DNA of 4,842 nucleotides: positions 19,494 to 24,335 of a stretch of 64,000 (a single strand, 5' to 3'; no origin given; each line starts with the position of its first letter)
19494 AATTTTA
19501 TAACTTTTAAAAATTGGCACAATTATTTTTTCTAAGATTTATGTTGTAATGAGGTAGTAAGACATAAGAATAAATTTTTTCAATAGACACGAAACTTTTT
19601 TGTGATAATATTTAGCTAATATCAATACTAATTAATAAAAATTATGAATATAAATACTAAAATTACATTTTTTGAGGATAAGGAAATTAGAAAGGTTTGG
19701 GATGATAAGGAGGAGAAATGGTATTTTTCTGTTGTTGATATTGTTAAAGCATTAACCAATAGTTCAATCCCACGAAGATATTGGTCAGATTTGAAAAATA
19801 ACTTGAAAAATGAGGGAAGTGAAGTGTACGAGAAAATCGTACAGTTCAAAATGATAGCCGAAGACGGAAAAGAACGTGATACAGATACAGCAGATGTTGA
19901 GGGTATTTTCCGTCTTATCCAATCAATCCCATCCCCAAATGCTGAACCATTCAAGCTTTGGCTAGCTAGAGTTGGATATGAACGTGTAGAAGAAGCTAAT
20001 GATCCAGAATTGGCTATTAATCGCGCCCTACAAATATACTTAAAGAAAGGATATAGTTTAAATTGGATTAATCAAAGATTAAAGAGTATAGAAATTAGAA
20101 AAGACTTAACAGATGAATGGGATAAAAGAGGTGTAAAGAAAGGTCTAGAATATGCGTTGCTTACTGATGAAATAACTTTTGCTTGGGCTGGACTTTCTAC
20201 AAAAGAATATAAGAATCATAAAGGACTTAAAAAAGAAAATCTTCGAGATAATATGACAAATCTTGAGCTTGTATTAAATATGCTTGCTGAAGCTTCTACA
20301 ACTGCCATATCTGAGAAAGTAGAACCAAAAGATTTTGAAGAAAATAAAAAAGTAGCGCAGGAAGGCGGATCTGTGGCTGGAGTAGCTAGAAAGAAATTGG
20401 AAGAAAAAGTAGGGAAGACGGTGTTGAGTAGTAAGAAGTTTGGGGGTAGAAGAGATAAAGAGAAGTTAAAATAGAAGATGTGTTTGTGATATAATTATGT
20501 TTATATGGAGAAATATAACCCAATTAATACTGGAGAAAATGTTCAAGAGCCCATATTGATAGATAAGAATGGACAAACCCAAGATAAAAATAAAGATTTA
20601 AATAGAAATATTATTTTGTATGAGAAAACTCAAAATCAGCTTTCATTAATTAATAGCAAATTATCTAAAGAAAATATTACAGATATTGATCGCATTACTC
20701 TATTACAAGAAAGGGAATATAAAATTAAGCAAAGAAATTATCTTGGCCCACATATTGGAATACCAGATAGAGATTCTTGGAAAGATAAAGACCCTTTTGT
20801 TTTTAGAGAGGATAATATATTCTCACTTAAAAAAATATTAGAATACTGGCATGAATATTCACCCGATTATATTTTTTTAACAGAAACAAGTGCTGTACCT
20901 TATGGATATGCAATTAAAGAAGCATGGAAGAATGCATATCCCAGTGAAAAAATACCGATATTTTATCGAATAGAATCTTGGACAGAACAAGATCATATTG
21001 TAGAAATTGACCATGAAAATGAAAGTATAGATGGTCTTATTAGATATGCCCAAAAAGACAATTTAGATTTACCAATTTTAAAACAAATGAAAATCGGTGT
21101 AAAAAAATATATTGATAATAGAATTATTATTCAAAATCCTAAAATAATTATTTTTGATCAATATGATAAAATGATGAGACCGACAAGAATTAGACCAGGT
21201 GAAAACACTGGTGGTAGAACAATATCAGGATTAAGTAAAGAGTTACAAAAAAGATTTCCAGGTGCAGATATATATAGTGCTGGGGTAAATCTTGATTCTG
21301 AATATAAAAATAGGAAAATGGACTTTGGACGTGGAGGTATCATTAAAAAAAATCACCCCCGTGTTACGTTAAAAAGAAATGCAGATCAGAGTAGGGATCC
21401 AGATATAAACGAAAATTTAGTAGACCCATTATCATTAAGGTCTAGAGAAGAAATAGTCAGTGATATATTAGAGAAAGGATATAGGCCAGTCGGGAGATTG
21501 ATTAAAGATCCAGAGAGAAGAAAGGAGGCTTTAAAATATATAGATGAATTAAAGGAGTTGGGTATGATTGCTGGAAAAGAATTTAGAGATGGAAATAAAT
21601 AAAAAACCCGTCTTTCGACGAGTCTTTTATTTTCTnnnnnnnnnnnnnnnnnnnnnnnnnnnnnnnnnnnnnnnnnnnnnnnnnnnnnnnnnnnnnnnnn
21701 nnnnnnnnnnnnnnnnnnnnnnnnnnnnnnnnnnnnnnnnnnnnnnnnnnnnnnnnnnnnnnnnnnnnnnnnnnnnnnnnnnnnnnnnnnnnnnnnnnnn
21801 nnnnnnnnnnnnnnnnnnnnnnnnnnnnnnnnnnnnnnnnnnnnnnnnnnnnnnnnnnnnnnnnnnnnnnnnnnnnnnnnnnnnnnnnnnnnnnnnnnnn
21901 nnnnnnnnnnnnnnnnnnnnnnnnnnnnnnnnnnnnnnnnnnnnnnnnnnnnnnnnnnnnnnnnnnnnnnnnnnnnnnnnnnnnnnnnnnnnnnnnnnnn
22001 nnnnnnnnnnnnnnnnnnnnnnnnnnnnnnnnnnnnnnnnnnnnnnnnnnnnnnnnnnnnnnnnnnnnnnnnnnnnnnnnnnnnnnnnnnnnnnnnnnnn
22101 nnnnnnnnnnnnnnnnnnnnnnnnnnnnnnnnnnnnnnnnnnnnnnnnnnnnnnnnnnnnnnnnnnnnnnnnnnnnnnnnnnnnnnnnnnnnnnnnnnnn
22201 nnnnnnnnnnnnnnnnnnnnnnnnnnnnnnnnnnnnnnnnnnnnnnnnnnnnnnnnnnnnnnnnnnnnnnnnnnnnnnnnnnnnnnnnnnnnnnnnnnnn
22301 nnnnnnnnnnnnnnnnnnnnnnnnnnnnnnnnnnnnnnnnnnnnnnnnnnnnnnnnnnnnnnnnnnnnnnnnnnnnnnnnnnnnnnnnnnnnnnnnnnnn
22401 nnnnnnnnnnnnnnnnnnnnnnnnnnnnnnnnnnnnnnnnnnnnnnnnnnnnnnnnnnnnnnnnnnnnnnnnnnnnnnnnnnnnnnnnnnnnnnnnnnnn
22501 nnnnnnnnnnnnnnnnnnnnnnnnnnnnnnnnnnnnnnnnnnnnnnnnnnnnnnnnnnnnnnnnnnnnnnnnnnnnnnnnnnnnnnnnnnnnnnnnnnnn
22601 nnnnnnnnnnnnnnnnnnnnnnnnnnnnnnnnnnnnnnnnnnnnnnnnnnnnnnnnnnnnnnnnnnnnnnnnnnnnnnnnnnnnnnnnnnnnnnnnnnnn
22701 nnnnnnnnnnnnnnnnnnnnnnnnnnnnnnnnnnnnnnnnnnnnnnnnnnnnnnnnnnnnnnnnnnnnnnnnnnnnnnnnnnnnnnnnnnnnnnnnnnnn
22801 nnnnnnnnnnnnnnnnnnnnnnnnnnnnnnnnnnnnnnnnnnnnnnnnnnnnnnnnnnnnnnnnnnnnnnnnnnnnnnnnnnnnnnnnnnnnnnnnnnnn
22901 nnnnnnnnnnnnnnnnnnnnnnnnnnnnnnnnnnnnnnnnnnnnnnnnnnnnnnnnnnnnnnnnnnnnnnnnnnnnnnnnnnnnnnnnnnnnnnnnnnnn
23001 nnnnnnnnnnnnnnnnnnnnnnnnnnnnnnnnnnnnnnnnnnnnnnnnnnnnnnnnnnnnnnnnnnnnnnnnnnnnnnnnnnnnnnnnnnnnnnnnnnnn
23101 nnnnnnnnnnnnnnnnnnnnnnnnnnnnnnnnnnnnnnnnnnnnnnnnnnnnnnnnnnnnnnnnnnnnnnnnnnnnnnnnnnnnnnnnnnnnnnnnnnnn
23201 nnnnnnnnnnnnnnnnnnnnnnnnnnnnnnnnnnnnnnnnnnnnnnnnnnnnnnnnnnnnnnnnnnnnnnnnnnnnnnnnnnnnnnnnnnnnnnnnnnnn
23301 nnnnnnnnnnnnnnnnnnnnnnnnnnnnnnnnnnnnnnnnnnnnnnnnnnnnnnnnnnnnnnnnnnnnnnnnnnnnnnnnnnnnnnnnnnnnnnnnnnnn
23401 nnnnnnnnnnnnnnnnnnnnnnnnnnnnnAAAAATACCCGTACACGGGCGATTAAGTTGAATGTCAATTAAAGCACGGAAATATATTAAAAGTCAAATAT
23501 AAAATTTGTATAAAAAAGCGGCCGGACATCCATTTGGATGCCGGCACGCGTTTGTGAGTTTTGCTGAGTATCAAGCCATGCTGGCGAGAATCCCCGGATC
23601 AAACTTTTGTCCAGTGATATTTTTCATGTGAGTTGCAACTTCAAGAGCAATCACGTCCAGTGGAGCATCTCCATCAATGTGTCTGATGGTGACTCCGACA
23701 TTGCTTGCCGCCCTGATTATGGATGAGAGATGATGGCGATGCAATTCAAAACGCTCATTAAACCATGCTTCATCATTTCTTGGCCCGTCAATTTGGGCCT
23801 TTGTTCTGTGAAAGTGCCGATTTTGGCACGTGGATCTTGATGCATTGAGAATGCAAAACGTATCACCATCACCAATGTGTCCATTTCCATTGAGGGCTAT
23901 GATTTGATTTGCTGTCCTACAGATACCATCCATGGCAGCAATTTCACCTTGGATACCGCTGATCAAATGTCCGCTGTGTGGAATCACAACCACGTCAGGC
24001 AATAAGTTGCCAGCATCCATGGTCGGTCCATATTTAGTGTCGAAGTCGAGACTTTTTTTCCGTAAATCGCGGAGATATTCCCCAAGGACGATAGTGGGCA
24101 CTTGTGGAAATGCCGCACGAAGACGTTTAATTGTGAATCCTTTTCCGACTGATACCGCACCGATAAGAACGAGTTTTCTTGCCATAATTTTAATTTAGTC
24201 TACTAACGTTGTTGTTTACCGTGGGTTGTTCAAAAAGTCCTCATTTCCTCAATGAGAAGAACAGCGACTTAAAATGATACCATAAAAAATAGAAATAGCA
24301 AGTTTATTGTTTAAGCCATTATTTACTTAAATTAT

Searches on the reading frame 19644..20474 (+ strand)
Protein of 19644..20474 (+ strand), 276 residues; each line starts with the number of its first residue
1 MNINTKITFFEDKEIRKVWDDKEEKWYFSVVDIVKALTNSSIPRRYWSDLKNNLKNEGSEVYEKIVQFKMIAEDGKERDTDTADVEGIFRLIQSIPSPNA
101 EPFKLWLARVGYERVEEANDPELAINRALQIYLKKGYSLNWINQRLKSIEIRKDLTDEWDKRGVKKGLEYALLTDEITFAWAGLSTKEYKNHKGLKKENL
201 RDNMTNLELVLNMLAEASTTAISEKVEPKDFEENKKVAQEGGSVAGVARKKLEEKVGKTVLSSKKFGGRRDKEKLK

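Call 34: search_protein_families(library=pfam, proteins=[window:19644-20474:+], max_evalue=0.001)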
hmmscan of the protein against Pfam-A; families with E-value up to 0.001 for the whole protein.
window:19644-20474:+ (276 aa): 1 family
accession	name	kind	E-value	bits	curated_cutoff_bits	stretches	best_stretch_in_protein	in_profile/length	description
PF02498.22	Bro-N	-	2.1e-11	44.7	25.6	1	14-108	1-91/96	BRO family, N-terminal domain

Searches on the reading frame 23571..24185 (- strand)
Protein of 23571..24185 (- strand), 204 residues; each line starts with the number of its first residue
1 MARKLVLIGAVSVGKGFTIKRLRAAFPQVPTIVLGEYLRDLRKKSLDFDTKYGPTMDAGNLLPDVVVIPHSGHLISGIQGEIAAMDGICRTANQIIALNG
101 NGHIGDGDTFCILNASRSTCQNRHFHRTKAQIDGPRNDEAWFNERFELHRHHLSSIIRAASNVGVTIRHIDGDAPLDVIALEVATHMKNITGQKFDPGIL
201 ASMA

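Call 3: search_protein_families(library=pfam, proteins=[window:23571-24185:-], max_evalue=1)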
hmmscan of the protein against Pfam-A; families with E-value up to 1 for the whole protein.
window:23571-24185:- (204 aa): 2 families
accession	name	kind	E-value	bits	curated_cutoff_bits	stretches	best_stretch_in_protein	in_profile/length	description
PF00406.28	ADK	-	5.6e-05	23.7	26.8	1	7-157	1-143/151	Adenylate kinase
PF13521.12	AAA_28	-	0.1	13.3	27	1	4-50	1-44/164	AAA domain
